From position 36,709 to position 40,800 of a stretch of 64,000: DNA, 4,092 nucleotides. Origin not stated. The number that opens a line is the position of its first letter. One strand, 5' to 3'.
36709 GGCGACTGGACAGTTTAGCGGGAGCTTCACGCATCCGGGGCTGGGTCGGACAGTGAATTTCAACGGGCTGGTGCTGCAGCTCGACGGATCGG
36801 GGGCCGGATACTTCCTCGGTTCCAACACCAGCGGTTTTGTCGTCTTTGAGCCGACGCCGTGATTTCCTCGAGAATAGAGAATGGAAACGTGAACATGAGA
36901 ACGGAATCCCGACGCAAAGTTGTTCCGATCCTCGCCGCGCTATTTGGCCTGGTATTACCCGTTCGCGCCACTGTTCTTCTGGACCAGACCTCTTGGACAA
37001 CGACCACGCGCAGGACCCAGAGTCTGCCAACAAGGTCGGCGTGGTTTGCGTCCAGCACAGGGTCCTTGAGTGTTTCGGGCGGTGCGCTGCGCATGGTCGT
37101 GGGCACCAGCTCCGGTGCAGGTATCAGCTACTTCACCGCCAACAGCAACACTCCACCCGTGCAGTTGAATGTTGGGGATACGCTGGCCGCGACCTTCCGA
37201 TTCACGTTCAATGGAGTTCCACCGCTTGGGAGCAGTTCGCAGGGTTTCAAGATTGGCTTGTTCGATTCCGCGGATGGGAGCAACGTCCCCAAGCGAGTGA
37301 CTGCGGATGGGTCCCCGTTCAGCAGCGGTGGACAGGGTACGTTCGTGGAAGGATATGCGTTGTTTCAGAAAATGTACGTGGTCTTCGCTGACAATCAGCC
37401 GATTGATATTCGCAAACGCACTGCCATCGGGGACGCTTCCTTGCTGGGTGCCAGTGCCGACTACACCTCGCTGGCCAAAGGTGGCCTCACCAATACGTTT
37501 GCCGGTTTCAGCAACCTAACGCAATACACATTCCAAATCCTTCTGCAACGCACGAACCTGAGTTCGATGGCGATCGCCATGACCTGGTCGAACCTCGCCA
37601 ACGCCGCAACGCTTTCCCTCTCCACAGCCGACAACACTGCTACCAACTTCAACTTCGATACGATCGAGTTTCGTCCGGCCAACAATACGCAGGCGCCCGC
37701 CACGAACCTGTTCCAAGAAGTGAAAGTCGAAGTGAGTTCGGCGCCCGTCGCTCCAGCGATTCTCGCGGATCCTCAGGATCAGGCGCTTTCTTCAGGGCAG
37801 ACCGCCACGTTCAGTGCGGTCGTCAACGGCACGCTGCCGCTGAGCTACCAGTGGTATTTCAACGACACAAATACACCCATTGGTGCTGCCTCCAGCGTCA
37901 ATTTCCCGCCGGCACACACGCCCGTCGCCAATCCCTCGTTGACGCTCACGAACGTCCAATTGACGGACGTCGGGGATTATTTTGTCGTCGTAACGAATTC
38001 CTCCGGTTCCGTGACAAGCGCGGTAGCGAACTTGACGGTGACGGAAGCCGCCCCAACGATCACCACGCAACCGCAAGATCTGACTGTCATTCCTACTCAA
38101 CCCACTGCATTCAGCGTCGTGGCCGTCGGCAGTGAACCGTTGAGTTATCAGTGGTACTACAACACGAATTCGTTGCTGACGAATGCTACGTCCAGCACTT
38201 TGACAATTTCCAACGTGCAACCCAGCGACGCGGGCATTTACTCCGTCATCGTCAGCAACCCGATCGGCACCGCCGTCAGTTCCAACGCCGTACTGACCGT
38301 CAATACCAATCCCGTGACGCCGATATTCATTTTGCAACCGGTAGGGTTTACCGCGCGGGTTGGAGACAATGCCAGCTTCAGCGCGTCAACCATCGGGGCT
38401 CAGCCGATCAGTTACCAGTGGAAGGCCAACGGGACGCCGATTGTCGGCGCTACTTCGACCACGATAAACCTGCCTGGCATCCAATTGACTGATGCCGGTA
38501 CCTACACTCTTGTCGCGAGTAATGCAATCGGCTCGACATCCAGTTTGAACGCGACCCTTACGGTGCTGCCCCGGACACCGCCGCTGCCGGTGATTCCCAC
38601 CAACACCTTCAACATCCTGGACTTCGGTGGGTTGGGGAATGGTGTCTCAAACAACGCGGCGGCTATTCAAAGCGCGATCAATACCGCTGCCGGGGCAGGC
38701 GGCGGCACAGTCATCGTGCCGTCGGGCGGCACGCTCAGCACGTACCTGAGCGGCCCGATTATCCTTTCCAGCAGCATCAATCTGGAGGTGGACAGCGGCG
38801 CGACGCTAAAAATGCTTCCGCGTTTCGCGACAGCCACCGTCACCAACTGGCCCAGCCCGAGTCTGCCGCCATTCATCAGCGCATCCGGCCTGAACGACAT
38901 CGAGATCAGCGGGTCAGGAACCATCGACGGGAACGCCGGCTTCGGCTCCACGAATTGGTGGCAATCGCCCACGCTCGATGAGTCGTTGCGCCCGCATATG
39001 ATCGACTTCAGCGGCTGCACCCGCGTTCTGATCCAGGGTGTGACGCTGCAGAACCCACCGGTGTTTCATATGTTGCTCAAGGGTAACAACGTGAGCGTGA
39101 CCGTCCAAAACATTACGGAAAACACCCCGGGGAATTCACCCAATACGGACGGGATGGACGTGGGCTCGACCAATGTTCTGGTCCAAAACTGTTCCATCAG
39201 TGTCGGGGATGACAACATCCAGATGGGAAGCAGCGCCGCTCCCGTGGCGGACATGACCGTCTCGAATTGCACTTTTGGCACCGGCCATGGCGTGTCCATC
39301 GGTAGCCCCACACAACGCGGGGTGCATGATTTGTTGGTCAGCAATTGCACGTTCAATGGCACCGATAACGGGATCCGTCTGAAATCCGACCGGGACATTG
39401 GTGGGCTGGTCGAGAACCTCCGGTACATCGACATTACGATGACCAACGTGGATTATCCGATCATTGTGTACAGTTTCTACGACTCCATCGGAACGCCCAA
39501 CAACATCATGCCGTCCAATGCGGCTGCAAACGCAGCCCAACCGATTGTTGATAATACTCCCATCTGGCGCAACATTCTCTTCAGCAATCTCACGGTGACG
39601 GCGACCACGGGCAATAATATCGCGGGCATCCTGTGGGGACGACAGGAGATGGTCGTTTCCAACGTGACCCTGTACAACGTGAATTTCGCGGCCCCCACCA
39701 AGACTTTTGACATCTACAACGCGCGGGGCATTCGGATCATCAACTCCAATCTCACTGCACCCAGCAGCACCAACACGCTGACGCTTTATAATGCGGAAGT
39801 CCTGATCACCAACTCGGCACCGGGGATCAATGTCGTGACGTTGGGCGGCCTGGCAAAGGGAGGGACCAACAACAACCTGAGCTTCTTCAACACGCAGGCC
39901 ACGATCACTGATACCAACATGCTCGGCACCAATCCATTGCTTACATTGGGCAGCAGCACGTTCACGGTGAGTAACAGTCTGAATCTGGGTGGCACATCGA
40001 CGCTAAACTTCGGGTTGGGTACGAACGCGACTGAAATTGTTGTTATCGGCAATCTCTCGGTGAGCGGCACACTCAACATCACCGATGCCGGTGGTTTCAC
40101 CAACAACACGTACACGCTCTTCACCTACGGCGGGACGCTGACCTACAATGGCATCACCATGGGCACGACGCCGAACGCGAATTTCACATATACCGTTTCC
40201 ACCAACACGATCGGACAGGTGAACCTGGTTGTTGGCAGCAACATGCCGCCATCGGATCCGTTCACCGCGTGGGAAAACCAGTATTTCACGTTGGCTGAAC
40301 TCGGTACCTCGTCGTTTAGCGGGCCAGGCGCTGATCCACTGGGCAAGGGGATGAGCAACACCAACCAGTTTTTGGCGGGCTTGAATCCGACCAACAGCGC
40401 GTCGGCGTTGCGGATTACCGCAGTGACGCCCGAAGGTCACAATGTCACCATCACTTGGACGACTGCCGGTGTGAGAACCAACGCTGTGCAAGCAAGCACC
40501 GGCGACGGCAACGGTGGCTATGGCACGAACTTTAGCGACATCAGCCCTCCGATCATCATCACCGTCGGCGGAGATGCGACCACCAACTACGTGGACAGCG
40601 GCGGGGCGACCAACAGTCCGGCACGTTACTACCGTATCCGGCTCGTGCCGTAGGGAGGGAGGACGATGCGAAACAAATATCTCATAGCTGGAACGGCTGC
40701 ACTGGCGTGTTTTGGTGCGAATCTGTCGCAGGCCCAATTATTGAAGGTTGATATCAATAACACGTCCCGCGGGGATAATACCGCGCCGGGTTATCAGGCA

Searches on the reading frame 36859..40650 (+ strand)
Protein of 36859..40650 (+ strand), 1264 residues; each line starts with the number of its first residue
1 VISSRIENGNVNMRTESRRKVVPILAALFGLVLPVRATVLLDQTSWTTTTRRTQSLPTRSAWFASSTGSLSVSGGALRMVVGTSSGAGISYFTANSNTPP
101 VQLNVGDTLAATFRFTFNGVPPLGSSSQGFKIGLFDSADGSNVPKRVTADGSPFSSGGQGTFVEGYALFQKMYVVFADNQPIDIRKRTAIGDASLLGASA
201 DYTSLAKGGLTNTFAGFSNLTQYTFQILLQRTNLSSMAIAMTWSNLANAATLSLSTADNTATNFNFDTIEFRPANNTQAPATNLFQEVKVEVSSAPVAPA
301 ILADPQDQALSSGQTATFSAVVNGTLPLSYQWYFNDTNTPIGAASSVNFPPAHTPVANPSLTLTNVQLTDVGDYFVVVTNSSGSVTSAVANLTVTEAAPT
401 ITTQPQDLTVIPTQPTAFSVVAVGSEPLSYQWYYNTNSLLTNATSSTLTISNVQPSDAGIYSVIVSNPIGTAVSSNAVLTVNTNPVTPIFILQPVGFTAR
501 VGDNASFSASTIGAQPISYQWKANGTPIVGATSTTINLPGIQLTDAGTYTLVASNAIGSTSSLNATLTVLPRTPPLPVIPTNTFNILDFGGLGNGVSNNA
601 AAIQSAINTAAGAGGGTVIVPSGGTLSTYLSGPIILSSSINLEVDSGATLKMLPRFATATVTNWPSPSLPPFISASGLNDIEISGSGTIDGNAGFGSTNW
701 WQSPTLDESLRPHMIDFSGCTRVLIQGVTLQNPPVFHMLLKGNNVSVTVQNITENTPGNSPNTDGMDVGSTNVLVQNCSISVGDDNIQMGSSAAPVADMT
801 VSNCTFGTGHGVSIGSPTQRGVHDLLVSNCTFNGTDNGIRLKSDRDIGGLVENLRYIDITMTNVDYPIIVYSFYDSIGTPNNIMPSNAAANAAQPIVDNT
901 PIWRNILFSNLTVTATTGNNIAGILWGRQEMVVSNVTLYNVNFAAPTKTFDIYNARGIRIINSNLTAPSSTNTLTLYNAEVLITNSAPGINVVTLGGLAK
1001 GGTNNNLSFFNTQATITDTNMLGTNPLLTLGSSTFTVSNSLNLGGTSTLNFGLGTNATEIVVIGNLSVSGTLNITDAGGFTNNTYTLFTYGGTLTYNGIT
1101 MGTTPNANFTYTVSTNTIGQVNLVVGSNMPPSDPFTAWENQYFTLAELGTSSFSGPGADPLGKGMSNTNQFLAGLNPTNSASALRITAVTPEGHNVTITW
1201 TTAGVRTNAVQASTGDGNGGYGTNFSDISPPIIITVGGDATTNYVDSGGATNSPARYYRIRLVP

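Call 9: search_protein_families(library=pfam, proteins=[window:36859-40650:+], max_evalue=0.1)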
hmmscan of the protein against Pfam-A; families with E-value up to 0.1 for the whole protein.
window:36859-40650:+ (1264 aa): 9 families
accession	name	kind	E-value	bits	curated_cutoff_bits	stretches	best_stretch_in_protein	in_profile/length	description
PF00295.23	Glyco_hydro_28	-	4.2e-47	161.3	22.9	1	646-954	29-317/324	Glycosyl hydrolases family 28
PF07679.22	I-set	-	3.7e-32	110.7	23.7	3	299-393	1-89/90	Immunoglobulin I-set domain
PF13927.12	Ig_3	-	8.7e-30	103.5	30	3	399-467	2-78/78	Immunoglobulin domain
PF13895.12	Ig_2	-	4e-14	53.1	27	3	510-569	24-79/79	Immunoglobulin domain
PF00047.31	ig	-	1.5e-13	51.3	21.8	2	309-387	4-79/81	Immunoglobulin domain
PF07686.23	V-set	-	1.7e-11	44.7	26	2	347-395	62-109/109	Immunoglobulin V-set domain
PF12708.12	Pect-lyase_RHGA_epim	-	4.9e-07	30.2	27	1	584-839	2-212/213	Rhamnogalacturonase A/epimerase, pectate lyase-like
PF03422.21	CBM_6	-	0.0031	18.2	28.9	0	1075-1128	17-70/125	Carbohydrate binding module (family 6)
PF24518.1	Ig_CD22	-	0.039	14.8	27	0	354-396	77-120/121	B-cell receptor CD22-like, first Ig-like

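Call 10: search_protein_families(library=ncbifam, proteins=[window:36859-40650:+], max_evalue=0.1)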
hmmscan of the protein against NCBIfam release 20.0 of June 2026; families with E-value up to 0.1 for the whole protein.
window:36859-40650:+ (1264 aa): 5 families
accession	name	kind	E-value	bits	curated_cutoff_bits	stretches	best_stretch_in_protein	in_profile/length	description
NF051860.1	PolglcturonPglAAgro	equivalog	2e-36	125.7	600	1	596-944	103-465/502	polygalacturonase PglA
NF049899.1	RhamgalacuronBT4153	equivalog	1.2e-26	93.3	650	1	583-860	46-343/432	rhamnogalacturonidase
NF049892.1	AlphdgalacturondseBT4155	equivalog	5.7e-26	91.2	800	2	707-859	201-361/454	alpha-d-galacturonidase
NF051861.1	PolglcturonPglBAgro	equivalog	3.5e-24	85.3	600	1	598-862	10-281/437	polygalacturonase PglB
NF049898.1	RhamgalacuronBT4146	equivalog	3.3e-18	65.6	500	2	587-651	2-62/445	rhamnogalacturonidase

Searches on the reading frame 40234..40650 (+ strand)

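Call 46: search_protein_families(library=pfam, proteins=[window:40234-40650:+], max_evalue=10)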
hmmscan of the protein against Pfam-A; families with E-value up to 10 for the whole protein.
window:40234-40650:+ (139 aa): 1 family
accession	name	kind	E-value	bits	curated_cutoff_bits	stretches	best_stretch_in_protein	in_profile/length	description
PF13681.11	PilX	-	0.11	13.4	27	1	65-135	17-68/89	Type IV pilus assembly protein PilX C-term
